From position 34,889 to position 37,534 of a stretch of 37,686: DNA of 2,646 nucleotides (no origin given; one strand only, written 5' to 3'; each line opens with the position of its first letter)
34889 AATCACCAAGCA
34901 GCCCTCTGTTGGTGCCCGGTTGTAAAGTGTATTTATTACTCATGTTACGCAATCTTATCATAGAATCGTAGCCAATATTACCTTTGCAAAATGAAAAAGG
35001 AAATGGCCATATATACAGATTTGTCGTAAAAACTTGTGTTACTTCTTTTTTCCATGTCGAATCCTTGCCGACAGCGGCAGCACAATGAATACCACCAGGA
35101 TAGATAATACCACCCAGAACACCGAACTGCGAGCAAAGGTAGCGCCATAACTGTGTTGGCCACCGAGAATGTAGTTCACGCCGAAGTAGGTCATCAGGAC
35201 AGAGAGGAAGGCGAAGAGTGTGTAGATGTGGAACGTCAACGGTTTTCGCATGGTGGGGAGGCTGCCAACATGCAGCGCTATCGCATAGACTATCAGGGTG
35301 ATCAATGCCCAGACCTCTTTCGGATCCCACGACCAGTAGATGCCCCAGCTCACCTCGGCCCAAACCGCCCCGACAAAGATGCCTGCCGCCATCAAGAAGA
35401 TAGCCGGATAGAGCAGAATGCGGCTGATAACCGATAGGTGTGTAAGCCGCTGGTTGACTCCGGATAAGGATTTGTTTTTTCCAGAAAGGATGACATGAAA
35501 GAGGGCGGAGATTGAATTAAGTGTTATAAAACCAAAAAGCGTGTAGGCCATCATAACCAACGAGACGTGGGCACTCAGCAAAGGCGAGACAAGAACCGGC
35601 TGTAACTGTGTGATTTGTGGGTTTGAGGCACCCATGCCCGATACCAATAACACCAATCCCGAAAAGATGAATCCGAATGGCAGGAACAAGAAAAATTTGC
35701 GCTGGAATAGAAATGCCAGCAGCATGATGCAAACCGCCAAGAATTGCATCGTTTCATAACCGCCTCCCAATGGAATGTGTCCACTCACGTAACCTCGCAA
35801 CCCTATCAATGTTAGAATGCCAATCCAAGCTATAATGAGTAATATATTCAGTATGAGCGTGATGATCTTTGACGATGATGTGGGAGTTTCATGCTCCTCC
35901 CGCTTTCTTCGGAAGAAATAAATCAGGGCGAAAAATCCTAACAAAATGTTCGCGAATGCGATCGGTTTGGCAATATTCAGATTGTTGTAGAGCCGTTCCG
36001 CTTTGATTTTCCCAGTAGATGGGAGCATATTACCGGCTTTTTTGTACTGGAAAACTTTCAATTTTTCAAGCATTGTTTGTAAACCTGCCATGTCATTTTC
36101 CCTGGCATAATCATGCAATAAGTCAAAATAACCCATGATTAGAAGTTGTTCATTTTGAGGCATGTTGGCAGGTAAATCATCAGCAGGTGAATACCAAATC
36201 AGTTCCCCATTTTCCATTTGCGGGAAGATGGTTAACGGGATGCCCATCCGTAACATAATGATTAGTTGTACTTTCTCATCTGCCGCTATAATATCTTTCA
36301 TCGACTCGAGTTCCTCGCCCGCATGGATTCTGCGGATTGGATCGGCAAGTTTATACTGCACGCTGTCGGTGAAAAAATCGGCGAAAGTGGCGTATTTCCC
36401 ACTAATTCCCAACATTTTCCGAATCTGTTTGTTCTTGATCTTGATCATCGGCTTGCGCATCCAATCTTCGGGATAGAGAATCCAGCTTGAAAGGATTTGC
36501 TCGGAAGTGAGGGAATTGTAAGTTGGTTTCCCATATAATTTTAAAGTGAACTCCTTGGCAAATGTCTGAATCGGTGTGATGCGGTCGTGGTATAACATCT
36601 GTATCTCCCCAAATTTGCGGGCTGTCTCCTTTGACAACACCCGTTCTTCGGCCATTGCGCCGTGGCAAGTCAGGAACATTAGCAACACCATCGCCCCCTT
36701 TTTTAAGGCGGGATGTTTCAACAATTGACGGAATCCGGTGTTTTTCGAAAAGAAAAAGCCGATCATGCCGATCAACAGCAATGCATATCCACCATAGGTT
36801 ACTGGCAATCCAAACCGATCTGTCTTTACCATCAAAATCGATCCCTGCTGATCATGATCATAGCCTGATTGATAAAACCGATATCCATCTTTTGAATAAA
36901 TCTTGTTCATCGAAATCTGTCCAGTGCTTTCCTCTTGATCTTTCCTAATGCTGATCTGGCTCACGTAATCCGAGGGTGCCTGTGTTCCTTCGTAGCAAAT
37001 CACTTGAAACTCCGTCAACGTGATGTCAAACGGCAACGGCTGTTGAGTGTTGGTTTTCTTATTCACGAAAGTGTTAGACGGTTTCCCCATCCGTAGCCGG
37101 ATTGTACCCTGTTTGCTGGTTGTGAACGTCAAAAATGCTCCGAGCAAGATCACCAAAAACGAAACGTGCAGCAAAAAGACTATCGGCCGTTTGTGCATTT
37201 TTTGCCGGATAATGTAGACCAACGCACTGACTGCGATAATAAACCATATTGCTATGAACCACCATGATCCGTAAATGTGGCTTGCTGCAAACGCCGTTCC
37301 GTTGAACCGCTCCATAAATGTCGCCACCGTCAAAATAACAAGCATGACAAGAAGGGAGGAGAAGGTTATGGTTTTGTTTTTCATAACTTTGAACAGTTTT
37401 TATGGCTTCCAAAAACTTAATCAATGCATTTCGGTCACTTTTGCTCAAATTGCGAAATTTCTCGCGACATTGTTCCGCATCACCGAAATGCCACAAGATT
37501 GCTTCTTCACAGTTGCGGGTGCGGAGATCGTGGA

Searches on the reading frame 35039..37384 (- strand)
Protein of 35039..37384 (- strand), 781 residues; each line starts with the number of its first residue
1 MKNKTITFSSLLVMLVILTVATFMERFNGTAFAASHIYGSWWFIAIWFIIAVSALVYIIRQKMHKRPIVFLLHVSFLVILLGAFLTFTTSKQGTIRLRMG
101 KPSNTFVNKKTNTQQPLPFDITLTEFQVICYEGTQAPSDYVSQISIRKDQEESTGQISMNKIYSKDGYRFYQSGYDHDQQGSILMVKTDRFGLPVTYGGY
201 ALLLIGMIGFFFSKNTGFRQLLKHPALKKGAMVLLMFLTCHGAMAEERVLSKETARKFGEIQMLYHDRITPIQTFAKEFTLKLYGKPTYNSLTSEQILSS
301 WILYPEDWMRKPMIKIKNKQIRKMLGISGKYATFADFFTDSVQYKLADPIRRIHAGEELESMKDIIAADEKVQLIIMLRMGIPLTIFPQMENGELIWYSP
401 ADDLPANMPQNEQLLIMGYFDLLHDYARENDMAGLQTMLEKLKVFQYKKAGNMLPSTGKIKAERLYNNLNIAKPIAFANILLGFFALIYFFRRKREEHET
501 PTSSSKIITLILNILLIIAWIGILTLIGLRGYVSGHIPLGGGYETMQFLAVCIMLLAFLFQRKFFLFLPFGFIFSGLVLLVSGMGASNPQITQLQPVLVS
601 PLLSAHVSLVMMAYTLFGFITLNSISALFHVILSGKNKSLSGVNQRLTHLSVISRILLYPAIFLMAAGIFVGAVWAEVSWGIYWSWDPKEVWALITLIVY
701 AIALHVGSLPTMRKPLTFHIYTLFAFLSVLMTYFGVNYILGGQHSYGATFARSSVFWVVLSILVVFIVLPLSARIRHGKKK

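Call 47: search_protein_families(library=pfam, proteins=[window:35039-37384:-], max_evalue=0.001)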
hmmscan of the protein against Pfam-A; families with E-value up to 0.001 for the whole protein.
window:35039-37384:- (781 aa): 2 families
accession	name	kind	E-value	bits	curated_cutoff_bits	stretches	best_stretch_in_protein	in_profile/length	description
PF01578.25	Cytochrom_C_asm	-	2e-31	109.8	29.9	1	543-740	5-208/212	Cytochrome C assembly protein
PF05140.19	ResB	-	2.3e-17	63.4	24.6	1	69-182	154-272/486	ResB-like family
